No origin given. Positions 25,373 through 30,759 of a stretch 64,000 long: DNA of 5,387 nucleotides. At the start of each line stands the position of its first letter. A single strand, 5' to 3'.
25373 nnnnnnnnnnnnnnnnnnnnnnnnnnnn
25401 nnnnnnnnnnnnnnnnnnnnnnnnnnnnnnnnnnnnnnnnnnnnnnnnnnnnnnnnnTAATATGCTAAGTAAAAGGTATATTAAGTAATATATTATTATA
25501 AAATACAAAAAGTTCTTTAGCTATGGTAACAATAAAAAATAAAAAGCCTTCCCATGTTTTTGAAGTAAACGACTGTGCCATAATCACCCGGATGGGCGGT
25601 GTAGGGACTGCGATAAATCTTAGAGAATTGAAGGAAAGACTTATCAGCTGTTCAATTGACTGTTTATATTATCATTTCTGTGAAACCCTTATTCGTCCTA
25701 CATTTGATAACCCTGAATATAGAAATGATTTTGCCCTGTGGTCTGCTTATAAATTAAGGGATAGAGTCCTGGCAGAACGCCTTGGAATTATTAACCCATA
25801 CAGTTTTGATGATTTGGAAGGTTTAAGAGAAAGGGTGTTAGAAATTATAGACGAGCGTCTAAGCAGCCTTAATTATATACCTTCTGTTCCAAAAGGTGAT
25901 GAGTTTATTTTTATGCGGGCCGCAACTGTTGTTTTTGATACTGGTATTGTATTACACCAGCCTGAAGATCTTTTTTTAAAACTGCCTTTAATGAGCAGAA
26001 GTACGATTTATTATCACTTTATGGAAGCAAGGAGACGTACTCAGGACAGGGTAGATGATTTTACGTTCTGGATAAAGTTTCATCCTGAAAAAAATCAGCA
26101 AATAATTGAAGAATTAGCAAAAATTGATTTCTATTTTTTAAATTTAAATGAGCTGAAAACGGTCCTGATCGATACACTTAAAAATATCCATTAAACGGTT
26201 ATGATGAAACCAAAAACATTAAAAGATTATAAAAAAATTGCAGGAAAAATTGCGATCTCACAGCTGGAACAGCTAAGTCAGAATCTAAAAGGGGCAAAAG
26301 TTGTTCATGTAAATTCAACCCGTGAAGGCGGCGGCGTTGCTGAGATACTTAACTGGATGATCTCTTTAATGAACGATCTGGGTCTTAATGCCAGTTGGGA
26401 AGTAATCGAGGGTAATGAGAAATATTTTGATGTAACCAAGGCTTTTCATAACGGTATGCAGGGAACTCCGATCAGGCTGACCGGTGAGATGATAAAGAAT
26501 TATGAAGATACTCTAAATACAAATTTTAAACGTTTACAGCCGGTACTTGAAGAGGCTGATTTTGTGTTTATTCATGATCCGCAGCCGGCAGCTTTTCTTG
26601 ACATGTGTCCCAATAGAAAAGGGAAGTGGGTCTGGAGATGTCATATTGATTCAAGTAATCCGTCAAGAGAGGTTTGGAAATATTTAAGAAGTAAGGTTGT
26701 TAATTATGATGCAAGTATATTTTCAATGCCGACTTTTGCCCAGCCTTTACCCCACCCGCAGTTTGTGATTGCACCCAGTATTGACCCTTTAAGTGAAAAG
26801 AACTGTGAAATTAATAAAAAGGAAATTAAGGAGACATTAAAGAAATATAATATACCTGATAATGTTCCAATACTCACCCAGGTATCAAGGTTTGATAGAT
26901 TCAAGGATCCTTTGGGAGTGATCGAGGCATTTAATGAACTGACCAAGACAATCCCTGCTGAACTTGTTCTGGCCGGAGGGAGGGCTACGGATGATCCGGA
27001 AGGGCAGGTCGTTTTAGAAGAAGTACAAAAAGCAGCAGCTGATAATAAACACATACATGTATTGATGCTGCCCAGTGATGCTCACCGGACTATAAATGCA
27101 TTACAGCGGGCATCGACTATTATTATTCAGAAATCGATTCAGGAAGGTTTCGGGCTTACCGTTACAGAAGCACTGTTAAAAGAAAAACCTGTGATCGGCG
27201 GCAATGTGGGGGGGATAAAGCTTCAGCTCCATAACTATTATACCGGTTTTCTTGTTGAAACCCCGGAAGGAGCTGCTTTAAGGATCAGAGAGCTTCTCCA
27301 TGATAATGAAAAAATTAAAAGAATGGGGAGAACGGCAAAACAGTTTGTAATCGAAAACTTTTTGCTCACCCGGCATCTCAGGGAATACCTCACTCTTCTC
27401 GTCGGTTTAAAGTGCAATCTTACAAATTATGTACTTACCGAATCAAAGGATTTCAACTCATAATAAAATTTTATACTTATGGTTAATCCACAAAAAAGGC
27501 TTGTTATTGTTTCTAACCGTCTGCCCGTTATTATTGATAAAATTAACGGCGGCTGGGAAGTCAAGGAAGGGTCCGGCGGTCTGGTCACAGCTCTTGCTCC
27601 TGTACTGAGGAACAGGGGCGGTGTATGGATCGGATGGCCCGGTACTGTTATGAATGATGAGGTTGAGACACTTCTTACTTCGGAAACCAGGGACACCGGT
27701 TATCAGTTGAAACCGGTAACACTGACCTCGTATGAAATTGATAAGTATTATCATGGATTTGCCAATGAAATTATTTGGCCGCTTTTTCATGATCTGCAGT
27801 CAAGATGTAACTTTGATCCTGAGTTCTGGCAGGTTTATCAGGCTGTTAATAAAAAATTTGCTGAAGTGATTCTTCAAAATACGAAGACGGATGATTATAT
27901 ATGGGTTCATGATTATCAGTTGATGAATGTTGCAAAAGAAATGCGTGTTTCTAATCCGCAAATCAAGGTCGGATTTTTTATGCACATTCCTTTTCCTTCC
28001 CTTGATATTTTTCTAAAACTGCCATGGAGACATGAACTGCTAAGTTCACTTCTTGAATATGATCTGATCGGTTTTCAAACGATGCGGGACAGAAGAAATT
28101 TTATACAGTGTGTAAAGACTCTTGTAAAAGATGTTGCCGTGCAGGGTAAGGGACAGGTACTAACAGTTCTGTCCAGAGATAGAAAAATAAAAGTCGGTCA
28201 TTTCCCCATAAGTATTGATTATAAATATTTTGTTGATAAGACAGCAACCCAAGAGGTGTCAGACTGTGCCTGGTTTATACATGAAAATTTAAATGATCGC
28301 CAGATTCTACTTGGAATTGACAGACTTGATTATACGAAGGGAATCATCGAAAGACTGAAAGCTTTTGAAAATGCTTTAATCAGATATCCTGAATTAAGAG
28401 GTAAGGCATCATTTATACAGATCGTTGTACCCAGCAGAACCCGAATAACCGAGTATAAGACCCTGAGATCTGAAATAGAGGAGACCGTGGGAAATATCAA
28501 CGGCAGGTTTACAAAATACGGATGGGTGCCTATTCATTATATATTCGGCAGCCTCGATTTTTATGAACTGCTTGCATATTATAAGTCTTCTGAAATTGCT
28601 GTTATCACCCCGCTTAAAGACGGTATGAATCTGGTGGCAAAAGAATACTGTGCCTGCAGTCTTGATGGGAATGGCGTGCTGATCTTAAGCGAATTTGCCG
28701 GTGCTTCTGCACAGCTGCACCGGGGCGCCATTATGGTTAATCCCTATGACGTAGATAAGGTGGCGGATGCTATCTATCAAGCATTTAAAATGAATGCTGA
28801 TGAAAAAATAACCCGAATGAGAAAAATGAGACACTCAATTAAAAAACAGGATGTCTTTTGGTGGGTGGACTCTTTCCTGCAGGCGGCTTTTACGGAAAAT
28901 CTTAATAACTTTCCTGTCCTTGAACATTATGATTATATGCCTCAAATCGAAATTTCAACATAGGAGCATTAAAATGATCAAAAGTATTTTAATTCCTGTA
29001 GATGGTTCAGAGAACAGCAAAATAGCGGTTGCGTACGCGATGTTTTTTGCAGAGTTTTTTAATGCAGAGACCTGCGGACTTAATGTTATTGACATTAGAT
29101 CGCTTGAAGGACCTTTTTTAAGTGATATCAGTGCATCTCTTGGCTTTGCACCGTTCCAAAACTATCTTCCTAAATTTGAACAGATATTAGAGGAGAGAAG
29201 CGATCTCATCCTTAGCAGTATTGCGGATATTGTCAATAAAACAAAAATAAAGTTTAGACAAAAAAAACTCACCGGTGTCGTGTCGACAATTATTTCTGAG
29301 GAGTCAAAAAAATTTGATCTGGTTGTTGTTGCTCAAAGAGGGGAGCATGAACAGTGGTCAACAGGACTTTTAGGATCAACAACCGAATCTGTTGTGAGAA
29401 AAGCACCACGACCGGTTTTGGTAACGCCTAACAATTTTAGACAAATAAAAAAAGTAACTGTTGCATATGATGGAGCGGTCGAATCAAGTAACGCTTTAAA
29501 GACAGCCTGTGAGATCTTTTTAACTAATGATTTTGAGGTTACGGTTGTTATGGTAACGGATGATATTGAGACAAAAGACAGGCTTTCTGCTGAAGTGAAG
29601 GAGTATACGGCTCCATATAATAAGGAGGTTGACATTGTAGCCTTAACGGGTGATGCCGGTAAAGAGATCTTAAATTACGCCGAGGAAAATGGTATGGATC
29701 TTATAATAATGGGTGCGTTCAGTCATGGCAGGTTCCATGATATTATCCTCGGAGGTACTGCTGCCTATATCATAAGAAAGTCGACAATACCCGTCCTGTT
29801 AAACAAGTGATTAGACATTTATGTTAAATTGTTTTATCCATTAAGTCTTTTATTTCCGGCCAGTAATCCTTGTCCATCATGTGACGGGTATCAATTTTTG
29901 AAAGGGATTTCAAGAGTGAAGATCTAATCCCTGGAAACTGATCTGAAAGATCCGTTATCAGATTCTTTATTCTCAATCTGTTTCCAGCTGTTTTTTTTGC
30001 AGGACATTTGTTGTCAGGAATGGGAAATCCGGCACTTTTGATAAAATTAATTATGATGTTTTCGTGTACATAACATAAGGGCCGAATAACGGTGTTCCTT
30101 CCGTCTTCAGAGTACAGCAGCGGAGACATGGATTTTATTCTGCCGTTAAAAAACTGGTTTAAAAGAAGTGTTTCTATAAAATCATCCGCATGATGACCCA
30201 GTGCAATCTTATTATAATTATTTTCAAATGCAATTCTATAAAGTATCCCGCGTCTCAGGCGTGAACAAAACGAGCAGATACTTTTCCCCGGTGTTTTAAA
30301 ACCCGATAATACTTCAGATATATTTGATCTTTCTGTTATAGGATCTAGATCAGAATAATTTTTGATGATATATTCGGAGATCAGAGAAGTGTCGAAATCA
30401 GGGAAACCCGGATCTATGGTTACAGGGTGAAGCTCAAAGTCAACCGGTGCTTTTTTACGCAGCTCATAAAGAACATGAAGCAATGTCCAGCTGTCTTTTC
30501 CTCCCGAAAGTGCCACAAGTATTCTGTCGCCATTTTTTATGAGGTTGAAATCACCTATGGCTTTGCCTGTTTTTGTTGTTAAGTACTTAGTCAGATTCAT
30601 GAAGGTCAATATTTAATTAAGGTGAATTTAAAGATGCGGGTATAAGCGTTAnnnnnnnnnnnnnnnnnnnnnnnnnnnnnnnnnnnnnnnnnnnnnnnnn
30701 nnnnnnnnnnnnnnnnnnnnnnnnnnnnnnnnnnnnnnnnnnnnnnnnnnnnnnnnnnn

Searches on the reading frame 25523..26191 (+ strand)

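Call 41: search_protein_families(library=pfam, max_evalue=0.0001, proteins=[window:25523-26191:+])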
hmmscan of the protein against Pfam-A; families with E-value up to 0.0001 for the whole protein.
window:25523-26191:+ (223 aa): 1 family
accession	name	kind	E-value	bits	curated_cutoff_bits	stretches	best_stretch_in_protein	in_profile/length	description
PF19027.5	DUF5752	-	4.9e-61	206.1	23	1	12-219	3-207/208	Family of unknown function (DUF5752)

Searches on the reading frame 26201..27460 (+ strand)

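Call 41: search_protein_families(library=pfam, max_evalue=0.0001, proteins=[window:26201-27460:+])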
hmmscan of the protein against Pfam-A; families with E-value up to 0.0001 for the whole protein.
window:26201-27460:+ (420 aa): 4 families
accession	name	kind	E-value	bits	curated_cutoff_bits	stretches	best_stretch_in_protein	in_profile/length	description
PF21269.3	TreT_GT1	-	1.8e-55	187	27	1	36-181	1-144/144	Trehalose synthase, N-terminal domain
PF00534.26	Glycos_transf_1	-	5.9e-27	94.7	26.4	1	210-381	3-171/172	Glycosyl transferases group 1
PF13692.12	Glyco_trans_1_4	-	4e-12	47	27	1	224-368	3-142/142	Glycosyl transferases group 1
PF20706.3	GT4-conflict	-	5.3e-07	29.4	26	1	241-346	218-323/385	Family 4 Glycosyltransferase in conflict systems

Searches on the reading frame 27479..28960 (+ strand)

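Call 41: search_protein_families(library=pfam, max_evalue=0.0001, proteins=[window:27479-28960:+])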
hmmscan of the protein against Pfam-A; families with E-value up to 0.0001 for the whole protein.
window:27479-28960:+ (494 aa): 1 family
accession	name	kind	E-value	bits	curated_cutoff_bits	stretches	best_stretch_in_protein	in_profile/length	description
PF00982.27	Glyco_transf_20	-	5.2e-150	500.7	32.5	1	7-469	2-470/473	Glycosyltransferase family 20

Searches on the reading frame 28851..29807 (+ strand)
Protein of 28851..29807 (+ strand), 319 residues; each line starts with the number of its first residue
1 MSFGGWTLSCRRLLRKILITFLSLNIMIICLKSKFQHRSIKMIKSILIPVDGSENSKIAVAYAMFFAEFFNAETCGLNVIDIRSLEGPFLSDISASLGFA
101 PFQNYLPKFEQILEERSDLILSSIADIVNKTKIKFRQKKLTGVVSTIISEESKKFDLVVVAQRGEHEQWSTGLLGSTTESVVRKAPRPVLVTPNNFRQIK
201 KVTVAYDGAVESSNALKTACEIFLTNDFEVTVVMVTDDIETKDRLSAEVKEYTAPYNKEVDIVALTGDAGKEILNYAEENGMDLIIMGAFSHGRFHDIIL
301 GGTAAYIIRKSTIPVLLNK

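Call 41: search_protein_families(library=pfam, max_evalue=0.0001, proteins=[window:28851-29807:+])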
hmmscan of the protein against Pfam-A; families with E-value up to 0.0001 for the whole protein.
window:28851-29807:+ (319 aa): 1 family
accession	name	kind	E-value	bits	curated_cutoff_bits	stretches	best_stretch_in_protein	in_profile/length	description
PF00582.32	Usp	-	1.4e-37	129.8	24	2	199-317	2-139/141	Universal stress protein family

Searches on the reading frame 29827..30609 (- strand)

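Call 41: search_protein_families(library=pfam, max_evalue=0.0001, proteins=[window:29827-30609:-])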
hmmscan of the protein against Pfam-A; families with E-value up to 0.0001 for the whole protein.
window:29827-30609:- (261 aa): 1 family
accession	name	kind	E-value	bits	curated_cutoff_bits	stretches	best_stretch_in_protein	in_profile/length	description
PF01171.26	ATP_bind_3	-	8.5e-16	58.6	27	1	30-195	2-161/182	PP-loop family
